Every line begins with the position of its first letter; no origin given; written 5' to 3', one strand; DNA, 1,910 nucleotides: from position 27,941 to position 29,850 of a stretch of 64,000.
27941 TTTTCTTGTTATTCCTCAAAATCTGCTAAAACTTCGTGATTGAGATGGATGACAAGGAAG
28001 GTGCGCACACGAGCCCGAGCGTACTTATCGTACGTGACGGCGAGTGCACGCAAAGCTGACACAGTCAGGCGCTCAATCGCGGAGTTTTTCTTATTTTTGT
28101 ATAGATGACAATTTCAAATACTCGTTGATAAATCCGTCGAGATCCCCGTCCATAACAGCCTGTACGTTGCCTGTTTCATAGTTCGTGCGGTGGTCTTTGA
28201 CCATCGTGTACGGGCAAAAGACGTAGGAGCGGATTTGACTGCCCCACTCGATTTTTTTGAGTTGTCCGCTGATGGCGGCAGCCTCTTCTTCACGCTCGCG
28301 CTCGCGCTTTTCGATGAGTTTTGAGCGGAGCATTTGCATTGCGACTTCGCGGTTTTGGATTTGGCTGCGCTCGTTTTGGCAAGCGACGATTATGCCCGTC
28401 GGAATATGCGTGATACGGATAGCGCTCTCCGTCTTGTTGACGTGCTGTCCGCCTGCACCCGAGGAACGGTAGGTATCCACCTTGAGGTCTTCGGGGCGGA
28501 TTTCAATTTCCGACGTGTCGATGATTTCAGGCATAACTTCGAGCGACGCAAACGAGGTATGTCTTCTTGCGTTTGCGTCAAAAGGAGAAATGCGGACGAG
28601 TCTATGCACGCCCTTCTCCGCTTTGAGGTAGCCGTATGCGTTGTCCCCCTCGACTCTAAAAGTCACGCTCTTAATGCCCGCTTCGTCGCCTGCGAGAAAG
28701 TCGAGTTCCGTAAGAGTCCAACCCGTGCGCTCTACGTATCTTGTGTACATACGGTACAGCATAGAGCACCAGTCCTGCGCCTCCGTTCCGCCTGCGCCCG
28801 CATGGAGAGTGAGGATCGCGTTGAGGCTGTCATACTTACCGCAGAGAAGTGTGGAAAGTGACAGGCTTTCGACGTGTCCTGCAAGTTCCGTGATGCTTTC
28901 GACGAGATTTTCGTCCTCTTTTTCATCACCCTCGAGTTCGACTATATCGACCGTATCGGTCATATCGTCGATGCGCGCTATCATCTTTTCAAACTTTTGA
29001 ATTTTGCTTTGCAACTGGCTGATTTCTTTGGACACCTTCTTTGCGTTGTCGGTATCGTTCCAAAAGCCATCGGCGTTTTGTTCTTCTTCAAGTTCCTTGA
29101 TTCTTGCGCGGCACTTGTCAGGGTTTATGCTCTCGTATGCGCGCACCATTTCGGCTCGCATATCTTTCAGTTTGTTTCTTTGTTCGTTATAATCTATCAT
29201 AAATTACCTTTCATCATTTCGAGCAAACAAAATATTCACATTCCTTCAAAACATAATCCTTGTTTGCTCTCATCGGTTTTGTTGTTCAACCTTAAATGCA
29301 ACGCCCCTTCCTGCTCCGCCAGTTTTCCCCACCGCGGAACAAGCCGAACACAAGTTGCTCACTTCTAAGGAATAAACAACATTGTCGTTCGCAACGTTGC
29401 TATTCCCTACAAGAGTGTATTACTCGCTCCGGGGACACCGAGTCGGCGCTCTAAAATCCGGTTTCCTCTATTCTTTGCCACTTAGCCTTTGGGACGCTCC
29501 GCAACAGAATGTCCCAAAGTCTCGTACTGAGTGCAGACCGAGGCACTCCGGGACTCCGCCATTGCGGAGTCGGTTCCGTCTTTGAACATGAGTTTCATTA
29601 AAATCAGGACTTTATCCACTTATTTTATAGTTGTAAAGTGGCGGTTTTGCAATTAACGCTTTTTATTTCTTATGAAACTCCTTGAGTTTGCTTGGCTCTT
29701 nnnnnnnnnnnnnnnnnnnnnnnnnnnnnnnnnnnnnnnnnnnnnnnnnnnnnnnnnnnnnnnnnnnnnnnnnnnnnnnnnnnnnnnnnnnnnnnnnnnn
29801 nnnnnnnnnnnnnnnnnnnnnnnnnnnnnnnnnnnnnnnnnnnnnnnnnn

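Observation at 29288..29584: Two-copy ~300-nt element with conserved junctions and compensatory hairpins: candidate structured RNA between secA and prfB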

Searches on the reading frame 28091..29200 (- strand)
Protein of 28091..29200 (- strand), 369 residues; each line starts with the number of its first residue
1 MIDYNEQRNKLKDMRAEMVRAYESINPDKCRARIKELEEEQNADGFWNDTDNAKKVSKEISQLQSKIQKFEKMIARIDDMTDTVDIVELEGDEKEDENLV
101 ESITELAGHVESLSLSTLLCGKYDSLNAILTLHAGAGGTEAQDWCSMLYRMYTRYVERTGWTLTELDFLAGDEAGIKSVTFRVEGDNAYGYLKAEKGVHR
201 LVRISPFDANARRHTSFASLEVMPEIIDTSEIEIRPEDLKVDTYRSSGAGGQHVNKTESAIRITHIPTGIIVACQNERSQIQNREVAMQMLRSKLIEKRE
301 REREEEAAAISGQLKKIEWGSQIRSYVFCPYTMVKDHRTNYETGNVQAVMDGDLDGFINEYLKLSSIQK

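Call 12: search_protein_families(library=pfam, proteins=[window:28091-29200:-])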
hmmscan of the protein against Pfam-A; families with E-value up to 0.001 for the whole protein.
window:28091-29200:- (369 aa): 2 families
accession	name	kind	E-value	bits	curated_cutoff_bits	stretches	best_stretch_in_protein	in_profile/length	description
PF03462.23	PCRF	-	1.2e-57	195.3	24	1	31-219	2-193/194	PCRF domain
PF00472.26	RF-1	-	2.6e-44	150.3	35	1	229-338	2-116/116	RF-1 domain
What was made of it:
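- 28091..29200 (-): prfB (RF2, a single 369-aa ORF) downstream of copy 1. Pfam PCRF and RF-1 (call 12).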

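Call 16: find_encoding_contigs(protein=window:28091-29200:-, flank=3000, max_places=10)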
Protein window:28091-29200:- (369 aa): 6 contigs read that carry it; 3 places shown.
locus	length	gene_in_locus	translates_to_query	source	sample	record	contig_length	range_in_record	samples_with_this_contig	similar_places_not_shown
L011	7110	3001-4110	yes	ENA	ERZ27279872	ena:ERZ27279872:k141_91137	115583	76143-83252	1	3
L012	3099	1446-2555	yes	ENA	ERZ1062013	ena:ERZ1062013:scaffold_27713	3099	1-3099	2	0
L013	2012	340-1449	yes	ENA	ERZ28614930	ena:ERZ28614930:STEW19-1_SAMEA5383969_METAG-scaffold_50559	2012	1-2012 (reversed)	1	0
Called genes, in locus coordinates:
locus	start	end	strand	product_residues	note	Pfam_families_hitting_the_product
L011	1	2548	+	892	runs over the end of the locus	PF07517:SecA_DEAD, PF00270:DEAD (faint), PF01043:SecA_PP_bind, PF21090:P-loop_SecA, PF07516:SecA_SW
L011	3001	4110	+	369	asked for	PF03462:PCRF, PF00472:RF-1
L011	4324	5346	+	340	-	PF00814:TsaD, PF22521:HypF_C_2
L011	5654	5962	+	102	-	PF00338:Ribosomal_S10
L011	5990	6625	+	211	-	PF00297:Ribosomal_L3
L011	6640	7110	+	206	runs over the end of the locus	PF00573:Ribosomal_L4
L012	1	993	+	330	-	?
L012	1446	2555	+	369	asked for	PF03462:PCRF, PF00472:RF-1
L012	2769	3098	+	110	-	?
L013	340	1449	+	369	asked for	PF03462:PCRF, PF00472:RF-1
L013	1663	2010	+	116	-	?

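Call 29: find_homologous_proteins(query=window:28091-29200:-, max_evalue=1e-60)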
Query window:28091-29200:- (369 aa): 8000 proteins with E <= 1e-60 among 8000 candidates; the best 120 are listed.
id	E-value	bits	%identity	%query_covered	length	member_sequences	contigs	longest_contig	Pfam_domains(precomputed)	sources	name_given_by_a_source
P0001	1.0e-232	789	96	100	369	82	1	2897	PF03462.24,PF00472.27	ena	-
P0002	3.1e-219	745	91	100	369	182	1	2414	PF03462.24,PF00472.27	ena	-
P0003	1.5e-218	743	91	100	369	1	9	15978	PF03462.24,PF00472.27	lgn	-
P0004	4.5e-218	741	91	100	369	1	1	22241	PF03462.24,PF00472.27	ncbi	-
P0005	6.0e-218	741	91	100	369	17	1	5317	PF03462.24,PF00472.27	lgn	-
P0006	8.8e-218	740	90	100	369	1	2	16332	PF03462.24,PF00472.27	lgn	-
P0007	3.7e-216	735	90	100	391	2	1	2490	PF03462.24,PF00472.27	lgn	-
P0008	1.5e-215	733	90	100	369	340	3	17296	PF03462.24,PF00472.27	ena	-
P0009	1.8e-215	733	90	100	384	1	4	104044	PF03462.24,PF00472.27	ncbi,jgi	-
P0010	6.7e-215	731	89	100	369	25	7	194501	PF03462.24,PF00472.27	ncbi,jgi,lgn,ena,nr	ncbi:MAG TPA: peptide chain release factor 2 [Clostridiales bacterium]|nr:peptide chain release fact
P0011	1.7e-214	730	89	100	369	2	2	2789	PF03462.24,PF00472.27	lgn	-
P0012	2.9e-214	729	90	100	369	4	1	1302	PF03462.24,PF00472.27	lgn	-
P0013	3.6e-214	728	89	100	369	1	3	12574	PF03462.24,PF00472.27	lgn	-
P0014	1.1e-213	727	88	100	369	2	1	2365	PF03462.24,PF00472.27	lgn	-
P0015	1.1e-213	727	89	100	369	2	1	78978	PF03462.24,PF00472.27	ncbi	-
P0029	1.1e-208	710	87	100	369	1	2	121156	PF03462.24,PF00472.27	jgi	-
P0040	3.1e-202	689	84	99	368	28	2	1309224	PF03462.24,PF00472.27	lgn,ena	-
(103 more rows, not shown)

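Call 30: find_encoding_contigs(protein=P0010, flank=10000, max_places=4)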
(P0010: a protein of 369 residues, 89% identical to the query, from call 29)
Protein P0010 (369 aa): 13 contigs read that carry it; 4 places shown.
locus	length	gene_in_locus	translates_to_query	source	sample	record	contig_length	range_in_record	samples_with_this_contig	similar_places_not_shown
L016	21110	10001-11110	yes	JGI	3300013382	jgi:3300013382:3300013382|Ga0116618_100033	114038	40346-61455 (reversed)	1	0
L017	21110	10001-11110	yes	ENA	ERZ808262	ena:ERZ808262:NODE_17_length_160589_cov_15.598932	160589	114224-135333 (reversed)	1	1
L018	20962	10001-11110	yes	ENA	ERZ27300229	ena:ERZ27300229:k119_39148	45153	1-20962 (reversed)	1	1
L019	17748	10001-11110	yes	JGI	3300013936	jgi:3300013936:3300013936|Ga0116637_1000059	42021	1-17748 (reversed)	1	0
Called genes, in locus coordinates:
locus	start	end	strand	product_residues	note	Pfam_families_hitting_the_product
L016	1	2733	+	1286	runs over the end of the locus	PF04997:RNA_pol_Rpb1_1, PF00623:RNA_pol_Rpb1_2, PF04983:RNA_pol_Rpb1_3, PF05000:RNA_pol_Rpb1_4, PF04998:RNA_pol_Rpb1_5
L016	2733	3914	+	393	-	PF00438:S-AdoMet_synt_N, PF02772:S-AdoMet_synt_M, PF02773:S-AdoMet_synt_C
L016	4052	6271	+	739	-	PF23139:OB_YrrC, PF14520:HHH_5 (faint), PF14490:HHH_RecD2, PF13604:AAA_30, PF01443:Viral_helicase1 (weak), PF13245:AAA_19, PF18335:SH3_13, PF13538:UvrD_C_2, +3 more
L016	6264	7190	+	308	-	PF18912:DZR_2, PF00156:Pribosyltran (weak)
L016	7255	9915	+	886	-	PF07517:SecA_DEAD, PF00270:DEAD (weak), PF01043:SecA_PP_bind, PF21090:P-loop_SecA, PF07516:SecA_SW, PF02810:SEC-C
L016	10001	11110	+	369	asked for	PF03462:PCRF, PF00472:RF-1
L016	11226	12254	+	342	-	PF00814:TsaD, PF02543:Carbam_trans_N (faint), PF22521:HypF_C_2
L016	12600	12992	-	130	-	-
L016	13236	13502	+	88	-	PF01248:Ribosomal_L7Ae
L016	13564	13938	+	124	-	PF00164:Ribosom_S12_S23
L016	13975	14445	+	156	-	PF00177:Ribosomal_S7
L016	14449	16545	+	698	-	PF00009:GTP_EFTU, PF03144:GTP_EFTU_D2, PF22042:EF-G_D2, PF14492:EFG_III, PF16658:RF3_C (weak), PF03764:EFG_IV, PF00679:EFG_C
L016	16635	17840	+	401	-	PF00009:GTP_EFTU, PF03144:GTP_EFTU_D2, PF03143:GTP_EFTU_D3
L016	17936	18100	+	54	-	PF00471:Ribosomal_L33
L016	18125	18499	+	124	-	PF00584:SecE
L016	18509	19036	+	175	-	PF02357:NusG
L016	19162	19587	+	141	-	PF03946:Ribosomal_L11_N, PF00298:Ribosomal_L11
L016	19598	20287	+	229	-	PF00687:Ribosomal_L1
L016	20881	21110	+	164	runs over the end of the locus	PF00466:Ribosomal_L10, PF27436:RL10_C (weak)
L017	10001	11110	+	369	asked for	PF03462:PCRF, PF00472:RF-1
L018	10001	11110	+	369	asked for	PF03462:PCRF, PF00472:RF-1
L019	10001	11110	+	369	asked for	PF03462:PCRF, PF00472:RF-1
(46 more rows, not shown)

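Call 31: find_encoding_contigs(protein=P0029, flank=10000, max_places=3)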
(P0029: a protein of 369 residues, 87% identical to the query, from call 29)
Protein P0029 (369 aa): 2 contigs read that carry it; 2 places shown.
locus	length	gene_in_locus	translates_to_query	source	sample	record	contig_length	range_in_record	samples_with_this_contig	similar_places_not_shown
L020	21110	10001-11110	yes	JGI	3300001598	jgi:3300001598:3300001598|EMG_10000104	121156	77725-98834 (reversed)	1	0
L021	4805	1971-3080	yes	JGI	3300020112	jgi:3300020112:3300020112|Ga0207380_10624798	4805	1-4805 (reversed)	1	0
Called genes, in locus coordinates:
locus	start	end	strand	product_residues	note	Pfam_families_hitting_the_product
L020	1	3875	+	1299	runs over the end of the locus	PF04997:RNA_pol_Rpb1_1, PF00623:RNA_pol_Rpb1_2, PF04983:RNA_pol_Rpb1_3, PF05000:RNA_pol_Rpb1_4, PF04998:RNA_pol_Rpb1_5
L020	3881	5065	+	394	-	PF00438:S-AdoMet_synt_N, PF02772:S-AdoMet_synt_M, PF02773:S-AdoMet_synt_C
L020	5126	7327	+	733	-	PF23139:OB_YrrC, PF14490:HHH_RecD2, PF13604:AAA_30, PF01443:Viral_helicase1 (weak), PF13245:AAA_19, PF18335:SH3_13, PF01443:Viral_helicase1 (weak), PF13538:UvrD_C_2, +3 more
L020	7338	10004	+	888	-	PF07517:SecA_DEAD, PF00270:DEAD (weak), PF01043:SecA_PP_bind, PF21090:P-loop_SecA, PF07516:SecA_SW, PF02810:SEC-C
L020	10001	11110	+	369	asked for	PF03462:PCRF, PF00472:RF-1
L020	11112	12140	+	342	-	PF00814:TsaD, PF02543:Carbam_trans_N (faint), PF22521:HypF_C_2 (weak)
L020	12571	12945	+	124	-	PF00164:Ribosom_S12_S23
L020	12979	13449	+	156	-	PF00177:Ribosomal_S7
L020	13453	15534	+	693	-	PF00009:GTP_EFTU, PF03144:GTP_EFTU_D2, PF22042:EF-G_D2, PF14492:EFG_III, PF16658:RF3_C (weak), PF03764:EFG_IV, PF00679:EFG_C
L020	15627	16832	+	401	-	PF00009:GTP_EFTU, PF03144:GTP_EFTU_D2, PF03143:GTP_EFTU_D3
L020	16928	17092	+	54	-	PF00471:Ribosomal_L33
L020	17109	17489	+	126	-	PF00584:SecE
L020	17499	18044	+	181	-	PF02357:NusG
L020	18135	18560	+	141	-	PF03946:Ribosomal_L11_N, PF00298:Ribosomal_L11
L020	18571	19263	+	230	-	PF00687:Ribosomal_L1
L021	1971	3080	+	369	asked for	PF03462:PCRF, PF00472:RF-1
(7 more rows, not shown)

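Call 32: find_encoding_contigs(protein=P0040, flank=10000, max_places=3)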
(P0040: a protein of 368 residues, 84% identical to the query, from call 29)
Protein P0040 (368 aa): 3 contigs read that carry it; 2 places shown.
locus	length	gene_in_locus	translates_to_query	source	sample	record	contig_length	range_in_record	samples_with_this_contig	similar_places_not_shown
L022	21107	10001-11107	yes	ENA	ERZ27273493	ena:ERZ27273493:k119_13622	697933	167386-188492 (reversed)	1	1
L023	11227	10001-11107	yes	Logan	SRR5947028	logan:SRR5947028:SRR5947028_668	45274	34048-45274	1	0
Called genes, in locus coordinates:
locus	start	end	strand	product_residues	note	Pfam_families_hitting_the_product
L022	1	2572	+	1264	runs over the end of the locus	PF04997:RNA_pol_Rpb1_1, PF00623:RNA_pol_Rpb1_2, PF04983:RNA_pol_Rpb1_3, PF05000:RNA_pol_Rpb1_4, PF04998:RNA_pol_Rpb1_5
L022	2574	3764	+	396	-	PF00438:S-AdoMet_synt_N, PF02772:S-AdoMet_synt_M, PF02773:S-AdoMet_synt_C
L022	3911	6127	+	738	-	PF23139:OB_YrrC, PF14490:HHH_RecD2, PF13086:AAA_11 (weak), PF13604:AAA_30, PF13245:AAA_19, PF18335:SH3_13, PF01443:Viral_helicase1 (weak), PF13538:UvrD_C_2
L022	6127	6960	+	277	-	PF18912:DZR_2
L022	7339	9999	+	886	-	PF07517:SecA_DEAD, PF00270:DEAD (weak), PF01043:SecA_PP_bind, PF21090:P-loop_SecA, PF07516:SecA_SW, PF02810:SEC-C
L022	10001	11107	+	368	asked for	PF03462:PCRF, PF00472:RF-1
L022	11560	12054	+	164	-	-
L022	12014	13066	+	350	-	PF02543:Carbam_trans_N (faint), PF00814:TsaD, PF22521:HypF_C_2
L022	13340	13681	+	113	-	PF01248:Ribosomal_L7Ae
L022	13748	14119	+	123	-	PF00164:Ribosom_S12_S23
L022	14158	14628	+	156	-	PF00177:Ribosomal_S7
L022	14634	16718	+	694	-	PF00009:GTP_EFTU, PF03144:GTP_EFTU_D2, PF22042:EF-G_D2, PF14492:EFG_III, PF16658:RF3_C (weak), PF03764:EFG_IV, PF00679:EFG_C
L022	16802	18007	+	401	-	PF00009:GTP_EFTU, PF03144:GTP_EFTU_D2, PF03143:GTP_EFTU_D3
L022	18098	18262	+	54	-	PF00471:Ribosomal_L33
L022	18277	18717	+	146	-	PF00584:SecE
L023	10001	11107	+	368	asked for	PF03462:PCRF, PF00472:RF-1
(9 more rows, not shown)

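Call 50: find_encoding_contigs(protein=P0004, flank=10000, max_places=3)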
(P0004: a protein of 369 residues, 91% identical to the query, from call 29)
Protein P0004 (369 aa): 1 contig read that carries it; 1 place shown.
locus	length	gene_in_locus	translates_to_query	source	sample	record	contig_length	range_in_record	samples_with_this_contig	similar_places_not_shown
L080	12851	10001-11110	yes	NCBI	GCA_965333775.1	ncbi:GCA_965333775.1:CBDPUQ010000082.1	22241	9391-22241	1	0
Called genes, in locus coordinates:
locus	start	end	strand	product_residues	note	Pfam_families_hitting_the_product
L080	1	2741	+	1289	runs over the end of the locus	PF04997:RNA_pol_Rpb1_1, PF00623:RNA_pol_Rpb1_2, PF04983:RNA_pol_Rpb1_3, PF05000:RNA_pol_Rpb1_4, PF04998:RNA_pol_Rpb1_5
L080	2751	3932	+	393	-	PF00438:S-AdoMet_synt_N, PF02772:S-AdoMet_synt_M, PF02773:S-AdoMet_synt_C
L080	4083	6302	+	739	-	PF23139:OB_YrrC, PF14490:HHH_RecD2, PF05970:PIF1 (weak), PF13086:AAA_11 (weak), PF13604:AAA_30, PF13245:AAA_19, PF18335:SH3_13, PF13538:UvrD_C_2, +4 more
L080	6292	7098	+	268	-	PF18912:DZR_2, PF00156:Pribosyltran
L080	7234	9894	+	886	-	PF07517:SecA_DEAD, PF00270:DEAD, PF01043:SecA_PP_bind, PF21090:P-loop_SecA, PF07516:SecA_SW, PF02810:SEC-C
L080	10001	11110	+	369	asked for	PF03462:PCRF, PF00472:RF-1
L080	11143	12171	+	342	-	PF00814:TsaD, PF02543:Carbam_trans_N (faint), PF22521:HypF_C_2 (weak)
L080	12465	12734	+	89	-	PF01248:Ribosomal_L7Ae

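Call 51: find_encoding_contigs(protein=P0008, flank=10000, max_places=4)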
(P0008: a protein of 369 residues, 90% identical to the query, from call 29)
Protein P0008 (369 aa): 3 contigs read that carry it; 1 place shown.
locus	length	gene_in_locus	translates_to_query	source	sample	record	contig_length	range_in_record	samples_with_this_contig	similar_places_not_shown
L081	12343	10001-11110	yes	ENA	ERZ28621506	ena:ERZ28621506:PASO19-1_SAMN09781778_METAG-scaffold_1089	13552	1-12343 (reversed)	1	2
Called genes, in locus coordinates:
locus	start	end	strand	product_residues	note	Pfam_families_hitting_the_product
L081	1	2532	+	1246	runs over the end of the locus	?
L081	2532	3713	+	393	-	PF00438:S-AdoMet_synt_N, PF02772:S-AdoMet_synt_M, PF02773:S-AdoMet_synt_C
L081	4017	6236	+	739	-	PF23139:OB_YrrC, PF14490:HHH_RecD2, PF13086:AAA_11 (faint), PF13604:AAA_30, PF01443:Viral_helicase1 (weak), PF13245:AAA_19, PF18335:SH3_13, PF13538:UvrD_C_2, +2 more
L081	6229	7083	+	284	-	PF18912:DZR_2, PF12773:DZR (faint), PF00156:Pribosyltran (weak)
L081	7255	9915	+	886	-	PF07517:SecA_DEAD, PF00270:DEAD (weak), PF01043:SecA_PP_bind, PF21090:P-loop_SecA, PF07516:SecA_SW, PF02810:SEC-C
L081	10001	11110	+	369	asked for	PF03462:PCRF, PF00472:RF-1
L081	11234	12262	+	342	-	PF00814:TsaD, PF02543:Carbam_trans_N (faint), PF22521:HypF_C_2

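Call 79: search_protein_families(library=pfam, proteins=[L016:12600-12992:-], max_evalue=1)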
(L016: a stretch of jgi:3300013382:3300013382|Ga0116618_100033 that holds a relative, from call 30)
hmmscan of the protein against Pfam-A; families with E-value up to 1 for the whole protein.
L016:12600-12992:- (130 aa): 1 family
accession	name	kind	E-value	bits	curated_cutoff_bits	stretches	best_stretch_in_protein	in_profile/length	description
PF19564.4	DUF6086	-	0.15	12.6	31.9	1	72-115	69-112/119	Family of unknown function (DUF6086)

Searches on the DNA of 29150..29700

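Call 6: search_rna_families(source=window, start=29150, end=29700, threshold=evalue, max_evalue=10, show_alignments=3)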
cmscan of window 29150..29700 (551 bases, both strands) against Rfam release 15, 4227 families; matches with E-value up to 10: 3.
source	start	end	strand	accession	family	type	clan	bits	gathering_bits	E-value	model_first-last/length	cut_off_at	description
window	29152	29221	-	RF01190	snR50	Gene; snRNA; snoRNA; CD-box;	-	17.3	45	6.5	1-89/89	no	Small nucleolar RNA snR50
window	29221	29269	-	RF03498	mir-3145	Gene; miRNA;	-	15.9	98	4.1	19-66/84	no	mir-3145 microRNA precursor family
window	29552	29683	-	RF00195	RsmY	Gene; sRNA;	CL00106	13.7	57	0.6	1-121/121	no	RsmY RNA family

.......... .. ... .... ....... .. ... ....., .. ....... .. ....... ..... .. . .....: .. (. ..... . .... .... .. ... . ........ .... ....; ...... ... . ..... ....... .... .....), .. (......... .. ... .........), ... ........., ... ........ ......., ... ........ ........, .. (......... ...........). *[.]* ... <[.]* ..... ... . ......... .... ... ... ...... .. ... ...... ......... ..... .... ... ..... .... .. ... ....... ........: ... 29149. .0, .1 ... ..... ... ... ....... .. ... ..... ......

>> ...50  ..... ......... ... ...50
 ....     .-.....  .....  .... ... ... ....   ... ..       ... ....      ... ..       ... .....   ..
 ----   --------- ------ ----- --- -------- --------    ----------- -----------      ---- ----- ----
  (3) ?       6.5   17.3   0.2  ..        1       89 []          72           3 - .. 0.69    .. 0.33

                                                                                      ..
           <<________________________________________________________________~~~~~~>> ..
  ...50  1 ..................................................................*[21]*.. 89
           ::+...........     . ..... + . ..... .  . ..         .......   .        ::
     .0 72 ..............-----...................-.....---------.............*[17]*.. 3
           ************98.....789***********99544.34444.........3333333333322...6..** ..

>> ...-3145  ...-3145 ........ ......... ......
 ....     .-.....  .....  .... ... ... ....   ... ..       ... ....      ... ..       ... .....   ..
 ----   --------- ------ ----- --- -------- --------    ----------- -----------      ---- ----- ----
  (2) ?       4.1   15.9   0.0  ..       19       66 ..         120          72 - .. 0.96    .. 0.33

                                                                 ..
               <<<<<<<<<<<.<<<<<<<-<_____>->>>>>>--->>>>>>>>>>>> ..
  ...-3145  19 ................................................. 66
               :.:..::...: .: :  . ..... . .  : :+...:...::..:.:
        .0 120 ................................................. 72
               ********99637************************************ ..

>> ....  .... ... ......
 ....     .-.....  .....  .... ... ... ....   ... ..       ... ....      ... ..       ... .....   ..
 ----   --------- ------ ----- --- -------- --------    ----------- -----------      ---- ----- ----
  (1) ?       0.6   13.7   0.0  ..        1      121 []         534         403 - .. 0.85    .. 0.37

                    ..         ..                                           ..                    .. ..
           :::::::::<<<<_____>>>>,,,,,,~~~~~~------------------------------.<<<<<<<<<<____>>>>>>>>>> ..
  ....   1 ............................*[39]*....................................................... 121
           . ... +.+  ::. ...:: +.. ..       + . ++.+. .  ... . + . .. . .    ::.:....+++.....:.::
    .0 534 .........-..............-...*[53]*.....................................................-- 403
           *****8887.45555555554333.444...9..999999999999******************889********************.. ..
